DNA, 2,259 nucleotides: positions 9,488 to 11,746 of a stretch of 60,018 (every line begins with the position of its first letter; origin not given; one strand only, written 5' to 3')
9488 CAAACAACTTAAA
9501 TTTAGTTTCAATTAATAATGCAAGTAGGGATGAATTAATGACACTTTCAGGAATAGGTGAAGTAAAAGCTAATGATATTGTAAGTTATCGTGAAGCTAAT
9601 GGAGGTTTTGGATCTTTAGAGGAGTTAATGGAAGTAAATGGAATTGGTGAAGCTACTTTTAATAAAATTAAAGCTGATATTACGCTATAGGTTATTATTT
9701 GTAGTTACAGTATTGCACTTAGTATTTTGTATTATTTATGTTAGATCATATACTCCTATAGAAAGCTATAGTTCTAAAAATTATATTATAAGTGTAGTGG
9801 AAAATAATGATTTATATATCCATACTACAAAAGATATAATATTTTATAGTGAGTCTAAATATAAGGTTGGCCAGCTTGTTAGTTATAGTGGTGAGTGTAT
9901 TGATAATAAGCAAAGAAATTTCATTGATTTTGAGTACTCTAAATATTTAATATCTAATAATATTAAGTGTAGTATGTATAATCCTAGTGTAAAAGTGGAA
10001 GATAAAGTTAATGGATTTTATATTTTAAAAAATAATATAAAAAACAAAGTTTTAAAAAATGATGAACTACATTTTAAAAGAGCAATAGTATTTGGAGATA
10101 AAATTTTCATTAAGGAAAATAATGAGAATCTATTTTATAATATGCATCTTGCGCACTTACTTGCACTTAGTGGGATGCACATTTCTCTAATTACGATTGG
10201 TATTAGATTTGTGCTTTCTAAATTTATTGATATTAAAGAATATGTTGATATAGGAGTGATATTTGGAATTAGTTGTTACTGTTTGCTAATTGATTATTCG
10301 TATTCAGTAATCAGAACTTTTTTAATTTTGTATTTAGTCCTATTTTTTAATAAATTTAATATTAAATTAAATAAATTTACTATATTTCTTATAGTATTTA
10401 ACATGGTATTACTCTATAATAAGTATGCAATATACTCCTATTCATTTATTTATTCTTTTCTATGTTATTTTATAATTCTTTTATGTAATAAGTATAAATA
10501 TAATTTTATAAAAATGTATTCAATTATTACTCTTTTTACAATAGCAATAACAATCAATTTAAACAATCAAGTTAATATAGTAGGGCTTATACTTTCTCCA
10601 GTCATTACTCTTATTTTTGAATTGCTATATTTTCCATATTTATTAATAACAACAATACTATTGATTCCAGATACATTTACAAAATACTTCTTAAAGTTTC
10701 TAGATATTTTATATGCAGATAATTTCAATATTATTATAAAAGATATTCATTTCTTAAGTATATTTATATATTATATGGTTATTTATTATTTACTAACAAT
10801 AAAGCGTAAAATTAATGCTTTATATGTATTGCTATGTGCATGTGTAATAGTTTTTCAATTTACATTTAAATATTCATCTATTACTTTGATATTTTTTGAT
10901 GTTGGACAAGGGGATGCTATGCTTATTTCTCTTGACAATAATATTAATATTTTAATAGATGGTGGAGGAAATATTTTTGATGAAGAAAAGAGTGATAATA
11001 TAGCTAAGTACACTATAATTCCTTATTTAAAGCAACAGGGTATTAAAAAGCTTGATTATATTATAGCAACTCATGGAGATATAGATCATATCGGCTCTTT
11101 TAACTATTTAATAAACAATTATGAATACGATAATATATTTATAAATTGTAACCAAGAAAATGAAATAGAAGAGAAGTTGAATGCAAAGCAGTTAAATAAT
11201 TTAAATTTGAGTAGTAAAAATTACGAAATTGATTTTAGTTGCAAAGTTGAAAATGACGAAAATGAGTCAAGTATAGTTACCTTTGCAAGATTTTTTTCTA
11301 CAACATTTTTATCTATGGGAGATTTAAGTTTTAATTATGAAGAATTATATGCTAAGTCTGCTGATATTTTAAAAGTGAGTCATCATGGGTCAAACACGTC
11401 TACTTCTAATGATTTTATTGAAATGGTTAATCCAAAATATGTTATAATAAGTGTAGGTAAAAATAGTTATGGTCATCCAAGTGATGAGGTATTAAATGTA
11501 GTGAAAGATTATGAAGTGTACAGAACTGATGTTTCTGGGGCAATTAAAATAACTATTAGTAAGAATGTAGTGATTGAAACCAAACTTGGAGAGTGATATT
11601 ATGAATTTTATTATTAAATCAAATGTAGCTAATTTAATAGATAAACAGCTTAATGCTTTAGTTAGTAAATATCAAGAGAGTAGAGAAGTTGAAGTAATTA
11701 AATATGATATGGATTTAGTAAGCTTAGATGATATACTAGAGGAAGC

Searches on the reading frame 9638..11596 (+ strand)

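Call 36: search_protein_families(library=pfam, proteins=[window:9638-11596:+], max_evalue=0.000001)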
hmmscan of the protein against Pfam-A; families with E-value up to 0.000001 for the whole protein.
window:9638-11596:+ (652 aa): 2 families
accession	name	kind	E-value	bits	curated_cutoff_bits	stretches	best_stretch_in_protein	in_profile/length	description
PF03772.21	Competence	-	9.4e-25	87.9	23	1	150-386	1-264/270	Competence protein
PF00753.33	Lactamase_B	-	5.1e-16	59.6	22.7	1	421-495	2-67/196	Metallo-beta-lactamase superfamily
